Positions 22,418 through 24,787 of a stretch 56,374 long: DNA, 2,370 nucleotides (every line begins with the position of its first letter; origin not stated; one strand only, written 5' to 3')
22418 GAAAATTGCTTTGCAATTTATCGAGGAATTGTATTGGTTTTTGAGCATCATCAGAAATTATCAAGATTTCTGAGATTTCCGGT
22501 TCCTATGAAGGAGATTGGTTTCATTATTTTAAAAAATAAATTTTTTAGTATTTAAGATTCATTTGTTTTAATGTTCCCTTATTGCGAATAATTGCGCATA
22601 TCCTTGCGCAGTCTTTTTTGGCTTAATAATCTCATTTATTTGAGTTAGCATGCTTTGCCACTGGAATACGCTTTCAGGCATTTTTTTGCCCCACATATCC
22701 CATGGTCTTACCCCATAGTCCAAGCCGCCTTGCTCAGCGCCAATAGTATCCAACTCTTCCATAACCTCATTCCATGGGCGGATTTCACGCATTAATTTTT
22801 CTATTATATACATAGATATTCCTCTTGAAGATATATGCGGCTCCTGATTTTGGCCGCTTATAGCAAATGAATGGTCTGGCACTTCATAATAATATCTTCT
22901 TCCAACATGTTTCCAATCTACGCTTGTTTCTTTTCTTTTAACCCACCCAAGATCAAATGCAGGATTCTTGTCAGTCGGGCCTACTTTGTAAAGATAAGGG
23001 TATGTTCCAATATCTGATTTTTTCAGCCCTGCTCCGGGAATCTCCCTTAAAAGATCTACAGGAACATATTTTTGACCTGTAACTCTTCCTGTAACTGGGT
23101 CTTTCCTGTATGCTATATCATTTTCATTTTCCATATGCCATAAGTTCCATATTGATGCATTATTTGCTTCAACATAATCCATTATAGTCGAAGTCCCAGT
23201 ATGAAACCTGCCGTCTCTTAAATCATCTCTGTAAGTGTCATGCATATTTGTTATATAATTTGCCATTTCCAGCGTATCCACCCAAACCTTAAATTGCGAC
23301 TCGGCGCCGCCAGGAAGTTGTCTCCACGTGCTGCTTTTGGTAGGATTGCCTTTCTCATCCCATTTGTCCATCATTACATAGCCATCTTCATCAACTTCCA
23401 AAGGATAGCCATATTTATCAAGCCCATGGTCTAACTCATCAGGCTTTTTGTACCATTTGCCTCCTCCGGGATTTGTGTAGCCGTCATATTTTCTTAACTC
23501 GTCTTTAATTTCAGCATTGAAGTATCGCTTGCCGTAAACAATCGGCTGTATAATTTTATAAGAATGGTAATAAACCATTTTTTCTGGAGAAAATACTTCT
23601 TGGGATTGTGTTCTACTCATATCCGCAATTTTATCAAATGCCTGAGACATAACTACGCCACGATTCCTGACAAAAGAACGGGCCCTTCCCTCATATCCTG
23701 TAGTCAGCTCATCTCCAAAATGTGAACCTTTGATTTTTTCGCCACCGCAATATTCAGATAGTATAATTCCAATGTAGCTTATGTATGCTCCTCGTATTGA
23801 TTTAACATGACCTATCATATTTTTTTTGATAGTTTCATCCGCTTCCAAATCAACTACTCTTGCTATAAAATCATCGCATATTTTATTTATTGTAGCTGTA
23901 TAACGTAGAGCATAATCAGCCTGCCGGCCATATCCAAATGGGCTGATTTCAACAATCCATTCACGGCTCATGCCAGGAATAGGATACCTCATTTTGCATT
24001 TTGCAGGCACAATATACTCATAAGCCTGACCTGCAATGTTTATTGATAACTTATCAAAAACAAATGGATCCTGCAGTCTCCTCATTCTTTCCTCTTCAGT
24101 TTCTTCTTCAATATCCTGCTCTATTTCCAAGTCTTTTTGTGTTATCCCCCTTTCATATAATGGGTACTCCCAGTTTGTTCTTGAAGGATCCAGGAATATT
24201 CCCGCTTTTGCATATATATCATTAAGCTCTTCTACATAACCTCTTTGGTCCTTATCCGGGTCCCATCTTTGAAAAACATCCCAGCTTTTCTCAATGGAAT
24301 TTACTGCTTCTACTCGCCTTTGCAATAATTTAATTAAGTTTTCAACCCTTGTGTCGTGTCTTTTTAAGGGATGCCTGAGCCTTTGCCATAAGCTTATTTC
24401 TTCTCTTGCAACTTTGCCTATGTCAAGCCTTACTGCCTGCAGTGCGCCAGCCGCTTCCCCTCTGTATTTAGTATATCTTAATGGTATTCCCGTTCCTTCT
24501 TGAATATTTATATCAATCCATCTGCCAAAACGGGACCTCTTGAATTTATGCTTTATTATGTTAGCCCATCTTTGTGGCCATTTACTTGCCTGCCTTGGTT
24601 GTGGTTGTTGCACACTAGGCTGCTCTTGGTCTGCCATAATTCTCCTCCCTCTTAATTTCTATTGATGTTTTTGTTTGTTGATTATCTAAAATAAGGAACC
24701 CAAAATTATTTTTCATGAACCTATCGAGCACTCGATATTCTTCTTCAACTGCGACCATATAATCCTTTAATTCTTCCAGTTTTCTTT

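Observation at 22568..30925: Five-gene translationally coupled operon of unknowns: Arch-ATPase/DUF234, a polytopic membrane protein and three 590-744 aa orphan proteins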

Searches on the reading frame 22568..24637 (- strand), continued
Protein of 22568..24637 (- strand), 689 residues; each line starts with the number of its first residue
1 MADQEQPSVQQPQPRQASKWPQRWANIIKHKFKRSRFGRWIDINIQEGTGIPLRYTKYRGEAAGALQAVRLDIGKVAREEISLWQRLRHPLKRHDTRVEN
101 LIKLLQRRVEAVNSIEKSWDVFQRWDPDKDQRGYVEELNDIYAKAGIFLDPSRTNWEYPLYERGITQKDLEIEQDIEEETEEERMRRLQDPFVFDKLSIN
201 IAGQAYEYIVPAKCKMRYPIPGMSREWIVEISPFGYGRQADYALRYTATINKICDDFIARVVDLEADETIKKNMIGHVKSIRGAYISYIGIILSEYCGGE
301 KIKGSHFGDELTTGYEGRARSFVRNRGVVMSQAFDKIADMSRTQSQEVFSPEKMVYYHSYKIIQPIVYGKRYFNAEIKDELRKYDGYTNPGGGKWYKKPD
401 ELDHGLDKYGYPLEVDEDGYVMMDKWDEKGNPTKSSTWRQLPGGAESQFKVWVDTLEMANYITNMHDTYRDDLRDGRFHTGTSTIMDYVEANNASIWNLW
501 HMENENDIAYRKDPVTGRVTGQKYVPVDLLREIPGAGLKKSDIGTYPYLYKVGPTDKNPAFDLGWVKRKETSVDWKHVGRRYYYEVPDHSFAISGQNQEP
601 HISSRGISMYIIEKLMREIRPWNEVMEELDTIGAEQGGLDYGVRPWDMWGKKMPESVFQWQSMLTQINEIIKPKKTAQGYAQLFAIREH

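Call 84: find_related_loci(query=A1, collection=viral_contigs, flank=8000)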
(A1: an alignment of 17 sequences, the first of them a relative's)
Query A1 (689 aa) in viral_contigs; peptide patterns used: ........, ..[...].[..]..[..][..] (x = any residue, [..] = any of these).
51 stretches matched a pattern, but none encodes a relative of the query by tblastn (E <= 1e-3).

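Call 89: search_protein_families(library=pfam, alignment_id=A8, max_evalue=0.01)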
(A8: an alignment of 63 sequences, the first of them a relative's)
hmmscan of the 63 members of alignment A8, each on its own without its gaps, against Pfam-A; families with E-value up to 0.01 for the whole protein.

A. member 1, P0001 (689 aa): 0 families

B. families by the number of members that match (of 63 scanned): 4 families
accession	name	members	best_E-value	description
PF20669.3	Exo70_N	1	0.001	Exocyst complex component Exo70 N-terminal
PF04513.17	Baculo_PEP_C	1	0.0045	Baculovirus polyhedron envelope protein, PEP, C terminus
PF14523.12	Syntaxin_2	1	0.0054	Syntaxin-like protein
PF01468.23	GA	1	0.0056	GA module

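Call 90: search_solved_structures(query=A8, max_evalue=10)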
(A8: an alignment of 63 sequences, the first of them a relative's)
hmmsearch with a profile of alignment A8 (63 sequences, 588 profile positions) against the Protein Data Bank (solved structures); distinct sequences matched with E-value up to 10: 46.
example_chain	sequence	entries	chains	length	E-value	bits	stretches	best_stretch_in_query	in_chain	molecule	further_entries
7zr2_A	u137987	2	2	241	0.011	18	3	172-259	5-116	Spike protein S2',Chimeric protein mimic of SARS-CoV-2 Spike HR1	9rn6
8eqs_C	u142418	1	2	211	0.034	16.3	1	163-258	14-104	Apolipoprotein A-I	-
7kjr_C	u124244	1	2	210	0.035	16.3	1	163-258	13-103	Apolipoprotein A-I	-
7wxz_A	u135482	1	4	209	0.058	15.5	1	172-237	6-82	Spike protein S2'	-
3s84_A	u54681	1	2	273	0.063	15.4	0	177-249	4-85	Apolipoprotein A-IV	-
6clz_B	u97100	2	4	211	0.071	15.3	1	84-228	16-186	Apolipoprotein A-I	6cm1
6v44_B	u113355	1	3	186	0.091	14.9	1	181-258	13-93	Hemagglutinin HA2 chain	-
6v48_B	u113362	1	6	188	0.13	14.4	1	182-258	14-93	Hemagglutinin HA2 chain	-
7rro_D0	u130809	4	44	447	0.13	14.4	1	31-265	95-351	Tektin-4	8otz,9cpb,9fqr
8fjg_A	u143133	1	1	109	0.14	14.2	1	185-260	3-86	H12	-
2jua_A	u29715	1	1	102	0.22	13.6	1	171-226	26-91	de novo protein S836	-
11ms_A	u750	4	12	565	0.23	13.5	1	23-135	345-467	Hemagglutinin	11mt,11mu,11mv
9zru_a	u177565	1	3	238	0.26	13.4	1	38-135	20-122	HA2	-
4hpq_C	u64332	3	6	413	0.32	13.1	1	174-245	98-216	Atg17 | KLTH0D15642p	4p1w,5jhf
6kos_A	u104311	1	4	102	0.32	13.1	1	200-270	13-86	SUWA (Super WA20)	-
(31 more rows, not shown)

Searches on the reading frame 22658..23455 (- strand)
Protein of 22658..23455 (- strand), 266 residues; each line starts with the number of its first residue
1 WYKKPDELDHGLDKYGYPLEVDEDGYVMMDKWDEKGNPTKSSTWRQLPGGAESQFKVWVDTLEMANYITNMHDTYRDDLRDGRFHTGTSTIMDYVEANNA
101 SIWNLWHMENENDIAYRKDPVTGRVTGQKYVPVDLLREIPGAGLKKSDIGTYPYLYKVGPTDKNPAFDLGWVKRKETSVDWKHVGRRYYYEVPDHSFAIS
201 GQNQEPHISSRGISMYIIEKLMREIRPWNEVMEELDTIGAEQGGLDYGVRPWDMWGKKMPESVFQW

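Call 76: search_protein_representatives(alignment_id=A4)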
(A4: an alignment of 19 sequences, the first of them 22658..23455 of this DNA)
Query: 19 sequences, 239 profile positions. Proteins with E-value up to 0.001 (for the whole library): 343; up to 1e-10: 291; up to 1e-30: 136. The best 150 are listed.
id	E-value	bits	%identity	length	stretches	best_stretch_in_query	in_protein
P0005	1.7e-95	335.7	-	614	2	6-239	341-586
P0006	2.4e-92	325.4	-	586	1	1-239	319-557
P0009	3.1e-90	318.5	-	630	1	1-239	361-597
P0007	3.1e-84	298.8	-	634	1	3-239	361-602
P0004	6.6e-83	294.5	-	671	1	1-239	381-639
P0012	1.5e-82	293.4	-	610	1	1-239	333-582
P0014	1.8e-82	293.1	-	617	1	1-239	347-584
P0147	2.5e-71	256.6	-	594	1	1-239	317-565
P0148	7.8e-68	245.1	-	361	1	1-239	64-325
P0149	1.8e-59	217.8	-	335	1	12-232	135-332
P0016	1.4e-58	214.8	-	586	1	3-237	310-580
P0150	1.6e-57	211.4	-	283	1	5-222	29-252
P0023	1.1e-55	205.4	-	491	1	15-231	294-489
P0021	3.0e-53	197.4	-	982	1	14-231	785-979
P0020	8.7e-53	195.9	-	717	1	13-225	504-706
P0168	1.3e-45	172.4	-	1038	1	3-238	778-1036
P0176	9.6e-44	166.3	-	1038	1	4-237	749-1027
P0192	7.6e-41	156.8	-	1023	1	3-237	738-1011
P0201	1.5e-39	152.6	-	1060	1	3-224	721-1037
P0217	6.8e-38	147.1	-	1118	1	5-222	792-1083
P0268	7.1e-32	127.4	-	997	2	2-91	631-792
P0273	4.8e-30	121.4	-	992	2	2-91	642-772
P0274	2.1e-29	119.3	-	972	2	100-221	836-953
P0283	7.9e-27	110.9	-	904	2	3-152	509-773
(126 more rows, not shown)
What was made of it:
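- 22658..23455 (-): C-terminal domain of E (about residues 395-660), shared with C. Its motifs are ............, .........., NPAFD, GRKYYY, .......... and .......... A profile search finds 343 representatives among 1.84 billion proteins, always with the domain C-terminal in those listed (call 76).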

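Call 78: search_protein_families(library=pfam, proteins=[P0217, P0201, P0168, P0176, P0192, P0268, P0273, P0274, P0283], max_evalue=0.01)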
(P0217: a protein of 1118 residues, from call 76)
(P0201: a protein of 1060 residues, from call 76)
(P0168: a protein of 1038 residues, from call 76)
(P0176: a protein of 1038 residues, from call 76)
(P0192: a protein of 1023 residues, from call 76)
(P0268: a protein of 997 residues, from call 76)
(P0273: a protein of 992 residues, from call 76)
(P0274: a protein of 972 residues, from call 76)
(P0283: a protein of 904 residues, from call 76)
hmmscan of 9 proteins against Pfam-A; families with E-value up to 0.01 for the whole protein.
P0217 (1118 aa): 0 families

P0201 (1060 aa): 0 families

P0168 (1038 aa): 0 families

P0176 (1038 aa): 0 families

P0192 (1023 aa): 1 family
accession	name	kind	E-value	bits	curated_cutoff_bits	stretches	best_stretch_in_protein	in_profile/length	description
PF19027.5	DUF5752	-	8.6e-05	22.4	23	1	400-490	88-186/208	Family of unknown function (DUF5752)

P0268 (997 aa): 0 families

P0273 (992 aa): 0 families

P0274 (972 aa): 0 families

P0283 (904 aa): 0 families
